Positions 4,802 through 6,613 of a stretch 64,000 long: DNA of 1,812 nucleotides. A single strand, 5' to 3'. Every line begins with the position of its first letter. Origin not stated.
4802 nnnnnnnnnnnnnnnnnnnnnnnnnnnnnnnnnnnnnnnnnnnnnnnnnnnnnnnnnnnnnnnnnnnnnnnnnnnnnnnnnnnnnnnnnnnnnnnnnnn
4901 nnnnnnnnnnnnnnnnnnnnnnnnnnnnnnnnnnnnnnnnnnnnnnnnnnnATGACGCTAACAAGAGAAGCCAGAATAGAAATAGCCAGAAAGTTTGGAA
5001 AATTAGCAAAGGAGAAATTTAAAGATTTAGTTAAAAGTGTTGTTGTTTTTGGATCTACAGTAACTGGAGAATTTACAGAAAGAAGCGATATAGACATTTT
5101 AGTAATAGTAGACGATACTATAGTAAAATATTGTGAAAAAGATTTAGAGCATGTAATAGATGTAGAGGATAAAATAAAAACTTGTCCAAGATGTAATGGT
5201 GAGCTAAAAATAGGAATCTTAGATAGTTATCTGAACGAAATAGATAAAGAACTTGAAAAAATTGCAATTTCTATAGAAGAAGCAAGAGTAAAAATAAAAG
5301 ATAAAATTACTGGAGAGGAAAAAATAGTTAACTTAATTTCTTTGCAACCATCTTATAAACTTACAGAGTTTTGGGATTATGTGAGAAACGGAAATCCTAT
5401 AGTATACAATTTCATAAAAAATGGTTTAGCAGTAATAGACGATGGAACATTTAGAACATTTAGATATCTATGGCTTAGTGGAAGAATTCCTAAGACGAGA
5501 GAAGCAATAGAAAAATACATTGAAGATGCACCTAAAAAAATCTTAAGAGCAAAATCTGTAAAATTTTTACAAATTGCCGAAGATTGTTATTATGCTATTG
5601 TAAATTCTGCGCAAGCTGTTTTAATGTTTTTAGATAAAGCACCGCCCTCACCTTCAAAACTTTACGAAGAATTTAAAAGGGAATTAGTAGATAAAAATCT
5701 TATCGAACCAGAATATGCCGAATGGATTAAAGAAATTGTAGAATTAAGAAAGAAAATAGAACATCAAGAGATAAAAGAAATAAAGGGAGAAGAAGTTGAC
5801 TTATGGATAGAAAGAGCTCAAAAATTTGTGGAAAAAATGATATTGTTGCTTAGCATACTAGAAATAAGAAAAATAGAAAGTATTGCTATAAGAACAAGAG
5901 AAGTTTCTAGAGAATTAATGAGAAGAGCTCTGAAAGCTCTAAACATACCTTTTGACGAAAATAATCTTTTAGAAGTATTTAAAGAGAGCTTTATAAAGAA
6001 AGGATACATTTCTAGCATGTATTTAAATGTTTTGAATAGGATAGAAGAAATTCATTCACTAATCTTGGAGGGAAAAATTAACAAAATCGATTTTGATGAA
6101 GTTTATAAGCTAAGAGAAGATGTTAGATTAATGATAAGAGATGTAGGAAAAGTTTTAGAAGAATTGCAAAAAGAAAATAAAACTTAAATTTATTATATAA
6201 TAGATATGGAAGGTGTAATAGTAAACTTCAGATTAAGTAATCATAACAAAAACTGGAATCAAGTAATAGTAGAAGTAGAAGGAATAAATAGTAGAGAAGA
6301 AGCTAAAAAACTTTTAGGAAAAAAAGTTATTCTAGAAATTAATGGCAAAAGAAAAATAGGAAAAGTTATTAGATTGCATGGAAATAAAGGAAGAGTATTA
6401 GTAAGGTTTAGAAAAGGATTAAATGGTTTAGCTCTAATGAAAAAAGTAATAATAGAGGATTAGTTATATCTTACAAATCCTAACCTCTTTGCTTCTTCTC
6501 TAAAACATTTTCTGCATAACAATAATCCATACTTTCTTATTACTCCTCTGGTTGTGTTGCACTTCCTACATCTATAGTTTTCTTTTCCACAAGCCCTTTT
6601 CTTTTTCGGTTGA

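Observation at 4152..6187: Tandem paralogous nucleotidyltransferase-HEPN-like fusion proteins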

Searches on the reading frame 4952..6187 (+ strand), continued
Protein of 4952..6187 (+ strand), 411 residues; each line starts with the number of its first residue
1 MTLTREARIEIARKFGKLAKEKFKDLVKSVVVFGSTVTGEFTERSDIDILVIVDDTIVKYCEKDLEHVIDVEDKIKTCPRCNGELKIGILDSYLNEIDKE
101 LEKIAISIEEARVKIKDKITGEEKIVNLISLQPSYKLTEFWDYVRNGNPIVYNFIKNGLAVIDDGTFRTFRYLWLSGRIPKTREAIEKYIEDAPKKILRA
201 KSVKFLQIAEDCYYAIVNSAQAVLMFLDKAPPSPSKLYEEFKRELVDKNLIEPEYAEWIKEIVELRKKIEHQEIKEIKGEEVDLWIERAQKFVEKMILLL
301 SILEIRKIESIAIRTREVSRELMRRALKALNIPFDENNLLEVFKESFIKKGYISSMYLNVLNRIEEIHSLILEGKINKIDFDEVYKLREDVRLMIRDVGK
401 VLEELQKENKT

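Call 69: find_homologous_proteins(query=P0280)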
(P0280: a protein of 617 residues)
Query P0280 (617 aa): 4435 proteins with E <= 0.001 among 8000 candidates; the best 120 are listed.
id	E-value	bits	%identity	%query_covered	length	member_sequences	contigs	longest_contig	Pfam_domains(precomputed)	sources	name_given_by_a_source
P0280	0.0e+0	1331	100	100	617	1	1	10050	-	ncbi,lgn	ncbi:MAG: hypothetical protein ACMXYL_05510 [Candidatus Woesearchaeota archaeon]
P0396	1.1e-285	967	72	100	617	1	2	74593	-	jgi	jgi:uncharacterized protein (UPF0332 family)/predicted nucleotidyltransferase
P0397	3.6e-205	701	56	95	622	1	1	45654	PF18765.8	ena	-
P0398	1.9e-203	695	55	96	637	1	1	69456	PF01909.30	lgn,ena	-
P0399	1.3e-202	693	56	95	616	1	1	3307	PF18765.8,PF01909.30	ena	-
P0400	1.0e-198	680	53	96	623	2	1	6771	PF18765.8,PF01909.30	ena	-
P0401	4.5e-197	674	54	100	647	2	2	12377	PF18765.8,PF01909.30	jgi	jgi:uncharacterized protein (UPF0332 family)/predicted nucleotidyltransferase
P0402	1.4e-192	659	52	100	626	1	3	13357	PF01909.30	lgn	-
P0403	1.2e-185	637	54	96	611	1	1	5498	PF18765.8,PF01909.30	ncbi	-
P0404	3.0e-185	635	54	96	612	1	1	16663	PF18765.8,PF01909.30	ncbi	-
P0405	2.6e-183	629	56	88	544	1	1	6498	PF18765.8,PF01909.30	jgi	-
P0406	4.0e-181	622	53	95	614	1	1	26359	PF18765.8,PF01909.30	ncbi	-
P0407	1.3e-180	620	52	96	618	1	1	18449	PF01909.30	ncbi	-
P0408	7.8e-180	617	51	98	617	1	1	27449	PF01909.30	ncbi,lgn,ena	-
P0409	4.5e-166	572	49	93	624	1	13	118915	PF18765.8,PF01909.30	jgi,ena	-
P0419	5.5e-163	562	47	95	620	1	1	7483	PF18765.8,PF05168.20,PF01909.30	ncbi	-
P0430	1.5e-161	557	47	96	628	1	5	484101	PF18765.8,PF01909.30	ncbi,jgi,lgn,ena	-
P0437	4.5e-161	556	46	97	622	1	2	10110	-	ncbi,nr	ncbi:MAG: hypothetical protein KJ601_02090 [Nanoarchaeota archaeon]|nr:hypothetical protein [Nanoarc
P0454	2.2e-160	553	46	91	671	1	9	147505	PF18765.8,PF01909.30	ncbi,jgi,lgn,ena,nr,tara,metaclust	ncbi:hypothetical protein CMO88_03835 [Candidatus Woesearchaeota archaeon]|nr:hypothetical protein [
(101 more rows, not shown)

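Call 71: find_encoding_contigs(protein=P0454, flank=6000, max_places=2)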
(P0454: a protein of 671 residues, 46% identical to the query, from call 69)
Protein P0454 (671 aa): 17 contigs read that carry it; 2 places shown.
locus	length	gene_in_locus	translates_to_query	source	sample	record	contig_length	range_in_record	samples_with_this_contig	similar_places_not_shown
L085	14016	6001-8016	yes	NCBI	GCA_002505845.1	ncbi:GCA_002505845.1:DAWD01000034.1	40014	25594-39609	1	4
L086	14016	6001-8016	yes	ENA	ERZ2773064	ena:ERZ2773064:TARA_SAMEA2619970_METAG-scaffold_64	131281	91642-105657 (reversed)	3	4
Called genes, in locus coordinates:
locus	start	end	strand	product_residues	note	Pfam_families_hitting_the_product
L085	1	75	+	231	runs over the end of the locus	PF01255:Prenyltransf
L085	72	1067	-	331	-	PF00348:polyprenyl_synt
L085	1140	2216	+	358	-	PF01546:Peptidase_M20, PF07687:M20_dimer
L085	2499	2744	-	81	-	-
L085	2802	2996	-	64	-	-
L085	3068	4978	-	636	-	PF02824:TGS, PF07973:tRNA_SAD, PF00587:tRNA-synt_2b, PF03129:HGTP_anticodon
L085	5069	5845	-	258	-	-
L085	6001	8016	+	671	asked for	PF01909:NTP_transf_2 (weak), PF18765:Polbeta (weak)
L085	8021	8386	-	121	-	PF14251:PterinBD-DUF4346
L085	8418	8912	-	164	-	-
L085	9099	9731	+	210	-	-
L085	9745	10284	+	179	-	-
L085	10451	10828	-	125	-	-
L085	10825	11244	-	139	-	PF02643:DUF192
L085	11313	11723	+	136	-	-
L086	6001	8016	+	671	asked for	PF01909:NTP_transf_2 (weak), PF18765:Polbeta (weak)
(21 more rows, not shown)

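Call 72: find_encoding_contigs(protein=P0430, flank=6000, max_places=2)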
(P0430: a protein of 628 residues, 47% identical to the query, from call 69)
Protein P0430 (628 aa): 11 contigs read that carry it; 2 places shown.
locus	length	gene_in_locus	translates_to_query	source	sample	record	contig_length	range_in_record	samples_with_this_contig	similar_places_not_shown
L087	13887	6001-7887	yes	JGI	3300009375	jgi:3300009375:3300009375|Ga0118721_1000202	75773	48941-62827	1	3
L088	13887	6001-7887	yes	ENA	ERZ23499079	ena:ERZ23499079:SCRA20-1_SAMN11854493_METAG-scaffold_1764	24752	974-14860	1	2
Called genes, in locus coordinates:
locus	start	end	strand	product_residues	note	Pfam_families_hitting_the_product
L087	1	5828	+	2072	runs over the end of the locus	PF16655:PhoD_N (faint), PF25814:fn3_SORL1 (faint), PF00041:fn3, PF16656:Pur_ac_phosph_N (weak)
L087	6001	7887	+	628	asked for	PF01909:NTP_transf_2 (weak), PF18765:Polbeta (weak)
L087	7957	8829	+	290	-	PF09458:H_lectin (faint)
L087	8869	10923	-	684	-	PF01926:MMR_HSR1, PF02421:FeoB_N, PF09439:SRPRB (weak), PF17910:FeoB_Cyto, PF07670:Gate, PF07664:FeoB_C, PF07670:Gate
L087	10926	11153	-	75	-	PF04023:FeoA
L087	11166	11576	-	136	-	PF01325:Fe_dep_repress, PF02742:Fe_dep_repr_C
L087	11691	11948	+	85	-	-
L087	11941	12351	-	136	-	PF01850:PIN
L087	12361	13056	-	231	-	PF01551:Peptidase_M23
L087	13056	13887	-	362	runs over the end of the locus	-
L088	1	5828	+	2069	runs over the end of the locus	PF16655:PhoD_N (faint), PF25814:fn3_SORL1 (faint), PF00041:fn3, PF16656:Pur_ac_phosph_N (weak)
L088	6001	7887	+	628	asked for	PF01909:NTP_transf_2 (weak), PF18765:Polbeta (weak)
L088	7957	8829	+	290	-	PF09458:H_lectin (faint)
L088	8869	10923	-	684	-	PF01926:MMR_HSR1, PF02421:FeoB_N, PF09439:SRPRB (weak), PF17910:FeoB_Cyto, PF07670:Gate, PF07664:FeoB_C, PF07670:Gate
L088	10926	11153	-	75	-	PF04023:FeoA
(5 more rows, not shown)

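Call 73: find_encoding_contigs(protein=P0437, flank=6000, max_places=2)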
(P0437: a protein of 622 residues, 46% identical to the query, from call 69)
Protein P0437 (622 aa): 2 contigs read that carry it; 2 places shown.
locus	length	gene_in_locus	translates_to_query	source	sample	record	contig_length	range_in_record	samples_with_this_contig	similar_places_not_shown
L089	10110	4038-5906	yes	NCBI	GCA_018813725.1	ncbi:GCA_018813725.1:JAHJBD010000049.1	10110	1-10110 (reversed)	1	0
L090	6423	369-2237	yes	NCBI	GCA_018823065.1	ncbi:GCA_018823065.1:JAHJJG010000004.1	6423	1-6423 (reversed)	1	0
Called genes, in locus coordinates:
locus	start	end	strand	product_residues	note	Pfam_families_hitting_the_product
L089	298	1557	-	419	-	PF03446:NAD_binding_2 (faint), PF03721:UDPG_MGDP_dh_N, PF00984:UDPG_MGDP_dh, PF03720:UDPG_MGDP_dh_C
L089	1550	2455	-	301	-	PF01073:3Beta_HSD, PF01370:Epimerase, PF02719:Polysacc_synt_2, PF04321:RmlD_sub_bind, PF13460:NAD_binding_10, PF16363:GDP_Man_Dehyd, PF07993:NAD_binding_4 (weak)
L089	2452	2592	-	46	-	-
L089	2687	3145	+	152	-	-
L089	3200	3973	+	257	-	-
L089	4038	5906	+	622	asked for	-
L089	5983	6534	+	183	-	PF00571:CBS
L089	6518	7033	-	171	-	PF00596:Aldolase_II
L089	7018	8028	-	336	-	PF01008:IF-2B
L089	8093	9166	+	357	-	PF00698:Acyl_transf_1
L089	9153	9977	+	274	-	-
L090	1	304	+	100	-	?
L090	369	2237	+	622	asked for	-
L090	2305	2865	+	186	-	PF00571:CBS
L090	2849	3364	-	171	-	PF00596:Aldolase_II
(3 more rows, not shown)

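Call 78: search_protein_families(library=ncbifam, proteins=[L029:5174-5971:+, L044:2369-3166:+, L004:3277-5100:+, L010:375-2714:+, L004:1496-3283:+, L029:3938-5173:+], max_evalue=0.01)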
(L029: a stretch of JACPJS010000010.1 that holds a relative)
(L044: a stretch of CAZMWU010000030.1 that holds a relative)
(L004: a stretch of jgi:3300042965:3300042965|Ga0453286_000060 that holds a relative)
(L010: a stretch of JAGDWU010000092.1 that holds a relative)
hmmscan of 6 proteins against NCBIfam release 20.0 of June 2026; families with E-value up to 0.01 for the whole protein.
L029:5174-5971:+ (265 aa): 13 families
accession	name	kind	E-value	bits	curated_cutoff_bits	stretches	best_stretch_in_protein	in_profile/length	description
NF007360.0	PRK09856.1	equivalog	2e-20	73.5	305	1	8-250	4-251/276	fructoselysine 3-epimerase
TIGR00542.1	hxl6Piso_put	equivalog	2.3e-15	56.7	272.15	1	18-262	19-262/279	L-ribulose-5-phosphate 3-epimerase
NF009689.0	PRK13210.1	subfamily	9.1e-15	54.6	200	1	15-260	17-269/286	L-ribulose-5-phosphate 3-epimerase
NF041099.2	keto_glucon_epim_IolO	equivalog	2.4e-14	53.3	300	1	9-255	16-254/269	5-keto-L-gluconate epimerase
NF009688.0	PRK13209.1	subfamily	1.9e-12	46.8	317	1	17-258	23-263/286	L-ribulose-5-phosphate 3-epimerase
NF041277.1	coba_remo_CbiR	equivalog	3.6e-10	39.8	105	1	72-257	70-243/249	cobamide remodeling phosphodiesterase CbiR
TIGR00587.1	nfo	subfamily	7.9e-10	38.4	129.65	1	51-241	49-254/279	deoxyribonuclease IV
NF051856.1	PsicseEpim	equivalog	3.6e-09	36.9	300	1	20-250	21-248/287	D-psicose 3-epimerase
NF002196.0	PRK01060.1-1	equivalog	2.3e-07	30.4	333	1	64-256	66-269/297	deoxyribonuclease IV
TIGR03234.1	OH-pyruv-isom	equivalog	1.8e-06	27.5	353.45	1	85-257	82-249/254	hydroxypyruvate isomerase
NF002197.0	PRK01060.1-2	equivalog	3.6e-06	26.3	376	1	66-227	74-249/289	deoxyribonuclease IV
NF002199.0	PRK01060.1-4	equivalog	9.5e-06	24.9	315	1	64-231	66-245/282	deoxyribonuclease IV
TIGR04379.1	myo_inos_iolE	equivalog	8.8e-05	22.2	290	1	22-209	30-211/290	myo-inosose-2 dehydratase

L044:2369-3166:+ (265 aa): 10 families
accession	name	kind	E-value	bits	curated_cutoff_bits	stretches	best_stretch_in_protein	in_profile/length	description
NF007360.0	PRK09856.1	equivalog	2.8e-16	59.9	305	1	15-263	15-271/276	fructoselysine 3-epimerase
NF009688.0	PRK13209.1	subfamily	1e-14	54.2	317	1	13-256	21-265/286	L-ribulose-5-phosphate 3-epimerase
NF041099.2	keto_glucon_epim_IolO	equivalog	1.3e-13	50.9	300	1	13-250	21-251/269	5-keto-L-gluconate epimerase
TIGR00542.1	hxl6Piso_put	equivalog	1.7e-13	50.6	272.15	1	17-258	20-260/279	L-ribulose-5-phosphate 3-epimerase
NF009689.0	PRK13210.1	subfamily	2e-11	43.6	200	1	16-262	20-274/286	L-ribulose-5-phosphate 3-epimerase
NF051856.1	PsicseEpim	equivalog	7.3e-11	42.4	300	1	14-250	17-250/287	D-psicose 3-epimerase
NF041277.1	coba_remo_CbiR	equivalog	5.6e-10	39.2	105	1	66-249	66-238/249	cobamide remodeling phosphodiesterase CbiR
TIGR03234.1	OH-pyruv-isom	equivalog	6.2e-06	25.7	353.45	1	84-255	83-249/254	hydroxypyruvate isomerase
NF007444.0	PRK09997.1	equivalog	0.00042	19.9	465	1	120-245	116-241/258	hydroxypyruvate isomerase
TIGR04379.1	myo_inos_iolE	equivalog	0.00081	19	290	0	22-207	32-211/290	myo-inosose-2 dehydratase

L004:3277-5100:+ (607 aa): 0 families

L010:375-2714:+ (779 aa): 0 families

L004:1496-3283:+ (595 aa): 0 families

L029:3938-5173:+ (411 aa): 8 families
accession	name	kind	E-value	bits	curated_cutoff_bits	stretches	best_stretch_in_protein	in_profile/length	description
NF033061.1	ANT_4p_I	equivalog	4.5e-08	33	350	1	22-75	7-60/253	ANT(4')-I family aminoglycoside nucleotidyltransferase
NF000181.1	ANT_4p_Ia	exception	5e-08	32.7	500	1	21-74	7-60/253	aminoglycoside O-nucleotidyltransferase ANT(4')-Ia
NF051895.1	anti_phage_HalB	equivalog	0.00024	20.8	190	1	47-76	1-30/211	anti-phage Hailong system nucleotidyltransferase HalB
NF000079.1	ANT_4p_Ib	exception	0.00051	19.7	500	1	24-75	12-63/256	aminoglycoside O-nucleotidyltransferase ANT(4')-Ib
NF047752.1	MntA_antitoxin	equivalog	0.00063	19.6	60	1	44-79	6-42/106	type VII toxin-antitoxin system MntA family adenylyltransferase antitoxin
NF012212.1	ANT_9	subfamily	0.00065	19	340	1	31-83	7-59/249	aminoglycoside nucleotidyltransferase ANT(9)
NF045909.1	ANT_9_Ic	equivalog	0.0048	16.2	505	1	39-86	21-69/259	aminoglycoside nucleotidyltransferase ANT(9)-Ic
NF010309.0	PRK13746.1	subfamily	0.0049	16.2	193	1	36-76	18-59/263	aminoglycoside adenylyltransferase family protein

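Call 84: search_dna_similar(query=window:4952-6187:+, collection=plasmids, mode=protein, max_evalue=0.001, max_rows=8)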
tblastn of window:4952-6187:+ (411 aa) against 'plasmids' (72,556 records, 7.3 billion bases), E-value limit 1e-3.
No match.

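Call 85: search_dna_similar(query=window:4952-6187:+, collection=phages, mode=protein, max_evalue=0.001, max_rows=8)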
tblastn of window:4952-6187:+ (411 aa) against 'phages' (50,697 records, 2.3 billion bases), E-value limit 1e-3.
No match.

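Call 89: search_protein_families(library=pfam, proteins=[L001:3288-4469:+, L001:6388-8784:-], max_evalue=0.001)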
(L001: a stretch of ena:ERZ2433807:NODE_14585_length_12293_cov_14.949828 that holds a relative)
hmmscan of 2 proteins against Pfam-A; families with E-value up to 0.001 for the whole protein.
L001:3288-4469:+ (393 aa): 0 families

L001:6388-8784:- (798 aa): 0 families

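Call 90: search_protein_families(library=padloc, proteins=[L004:3277-5100:+, L004:1496-3283:+, L010:375-2714:+, L029:5174-5971:+, L089:4038-5906:+, P0256], max_evalue=0.01)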
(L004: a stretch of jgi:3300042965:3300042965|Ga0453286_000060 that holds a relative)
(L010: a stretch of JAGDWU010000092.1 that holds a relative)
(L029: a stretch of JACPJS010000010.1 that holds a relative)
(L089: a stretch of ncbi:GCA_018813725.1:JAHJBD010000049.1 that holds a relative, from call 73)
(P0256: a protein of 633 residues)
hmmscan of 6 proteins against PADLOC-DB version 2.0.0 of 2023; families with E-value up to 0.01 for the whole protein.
L004:3277-5100:+ (607 aa): 0 families

L004:1496-3283:+ (595 aa): 0 families

L010:375-2714:+ (779 aa): 0 families

L029:5174-5971:+ (265 aa): 1 family
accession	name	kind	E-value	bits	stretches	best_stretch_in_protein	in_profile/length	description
PDLC04779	PDC-M70B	-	0.00015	19.3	1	145-253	108-215/238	-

L089:4038-5906:+ (622 aa): 6 families
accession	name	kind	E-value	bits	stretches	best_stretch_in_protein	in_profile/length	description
PDLC04906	PDC-S09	-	2.5e-05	22.5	1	166-244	8-83/98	-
PDLC04903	PDC-S09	-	3.9e-05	21.9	1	167-222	9-63/108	-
PDLC04368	PDC-M05A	-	0.00015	19.7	1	176-221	99-144/201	-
PDLC04904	PDC-S09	-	0.00031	18.9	1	170-231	10-71/104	-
PDLC04902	PDC-S09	-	0.00056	18.2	1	171-251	7-87/97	-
PDLC04778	PDC-M70A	-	0.004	14.5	0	176-213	39-76/355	-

P0256 (633 aa): 10 families
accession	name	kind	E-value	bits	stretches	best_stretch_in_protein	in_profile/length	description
PDLC04903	PDC-S09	-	1.6e-13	48.9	1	1-74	1-73/108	-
PDLC04778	PDC-M70A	-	3.1e-08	31.3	1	18-77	41-96/355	-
PDLC04907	PDC-S09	-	5.4e-08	31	1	25-61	27-63/114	-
PDLC04904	PDC-S09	-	6.1e-08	30.8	1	25-60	25-60/104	-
PDLC04906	PDC-S09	-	1.8e-07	29.4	1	25-75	24-69/98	-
PDLC04902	PDC-S09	-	2.1e-07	29.2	1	25-75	21-70/97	-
PDLC04368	PDC-M05A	-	5.7e-07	27.6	1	20-53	102-135/201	-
PDLC04369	PDC-M05A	-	6e-05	20.7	1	13-53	91-131/201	-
PDLC04905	PDC-S09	-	0.0011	17.3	1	26-73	22-70/101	-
PDLC04372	PDC-M05A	-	0.0014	16.9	1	20-54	71-105/167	-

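Call 94: list_cluster_members(proteins=[P0300, P0331, P0345, P0358, P0380, P0313, P0291, P0288, P0305, P0368])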
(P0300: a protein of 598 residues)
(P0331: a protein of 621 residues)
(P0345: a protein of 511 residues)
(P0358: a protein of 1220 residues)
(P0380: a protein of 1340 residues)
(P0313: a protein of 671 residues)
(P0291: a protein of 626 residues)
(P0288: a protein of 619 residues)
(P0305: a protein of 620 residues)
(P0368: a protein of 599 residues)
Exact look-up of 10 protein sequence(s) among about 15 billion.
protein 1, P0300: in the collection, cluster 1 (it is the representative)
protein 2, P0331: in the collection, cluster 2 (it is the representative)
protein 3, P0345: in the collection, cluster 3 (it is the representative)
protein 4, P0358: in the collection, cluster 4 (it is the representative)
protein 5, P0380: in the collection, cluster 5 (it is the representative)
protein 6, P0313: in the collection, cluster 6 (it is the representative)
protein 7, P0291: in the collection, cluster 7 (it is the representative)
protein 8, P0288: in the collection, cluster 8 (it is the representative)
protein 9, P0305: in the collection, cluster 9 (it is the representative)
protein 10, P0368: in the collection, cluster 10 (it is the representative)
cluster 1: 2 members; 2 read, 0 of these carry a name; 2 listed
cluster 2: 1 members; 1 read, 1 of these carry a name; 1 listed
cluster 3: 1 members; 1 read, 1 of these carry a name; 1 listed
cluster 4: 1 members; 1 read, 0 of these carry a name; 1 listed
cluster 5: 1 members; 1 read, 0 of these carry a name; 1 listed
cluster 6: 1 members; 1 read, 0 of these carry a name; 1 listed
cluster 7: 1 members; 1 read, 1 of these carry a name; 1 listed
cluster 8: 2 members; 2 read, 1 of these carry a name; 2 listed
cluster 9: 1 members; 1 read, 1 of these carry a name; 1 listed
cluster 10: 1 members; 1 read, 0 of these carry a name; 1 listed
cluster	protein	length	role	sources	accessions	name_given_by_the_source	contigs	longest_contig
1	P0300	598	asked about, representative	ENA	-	-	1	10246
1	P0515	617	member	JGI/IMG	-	-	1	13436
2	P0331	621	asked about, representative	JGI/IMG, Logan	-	predicted nucleotidyltransferase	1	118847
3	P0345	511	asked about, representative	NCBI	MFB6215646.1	MAG: nucleotidyltransferase domain-containing protein, partial [Candidatus ...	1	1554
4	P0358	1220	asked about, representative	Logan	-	-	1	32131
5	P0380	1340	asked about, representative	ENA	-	-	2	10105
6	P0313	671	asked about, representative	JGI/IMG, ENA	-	-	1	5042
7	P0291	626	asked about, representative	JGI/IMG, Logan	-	predicted nucleotidyltransferase/uncharacterized protein (UPF0332 family)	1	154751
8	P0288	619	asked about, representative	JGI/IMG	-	-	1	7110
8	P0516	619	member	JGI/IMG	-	predicted nucleotidyltransferase/uncharacterized protein (UPF0332 family)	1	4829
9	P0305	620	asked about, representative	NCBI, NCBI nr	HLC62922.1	MAG TPA: hypothetical protein VJJ21_01240, partial [Candidatus Nanoarchaeia archaeon] | hypothetical protein [Candidatus Nanoarchaeia archaeon]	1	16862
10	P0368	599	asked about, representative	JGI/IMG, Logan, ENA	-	-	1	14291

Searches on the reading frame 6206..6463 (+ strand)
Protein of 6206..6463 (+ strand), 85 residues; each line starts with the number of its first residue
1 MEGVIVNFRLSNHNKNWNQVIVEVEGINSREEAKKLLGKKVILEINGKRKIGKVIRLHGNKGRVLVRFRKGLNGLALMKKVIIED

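Call 3: search_protein_families(library=pfam, proteins=[window:6206-6463:+], max_evalue=1)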
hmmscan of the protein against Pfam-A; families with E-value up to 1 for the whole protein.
window:6206-6463:+ (85 aa): 4 families
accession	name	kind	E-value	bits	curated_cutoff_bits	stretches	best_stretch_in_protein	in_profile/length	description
PF01247.24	Ribosomal_L35Ae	-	3.5e-14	53.2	27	1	2-83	4-94/95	Ribosomal protein L35Ae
PF01782.24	RimM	-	2.1e-06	28.3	23.5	1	7-43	44-80/84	RimM N-terminal domain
PF21760.3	SecD_1st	-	0.007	16.2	27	1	18-45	28-55/60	Protein translocase subunit SecDF, P1 domain, N-terminal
PF20297.4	MSSS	-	0.0095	16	26.8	1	47-68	9-30/42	MutS2 and Smr-associated SH3 domain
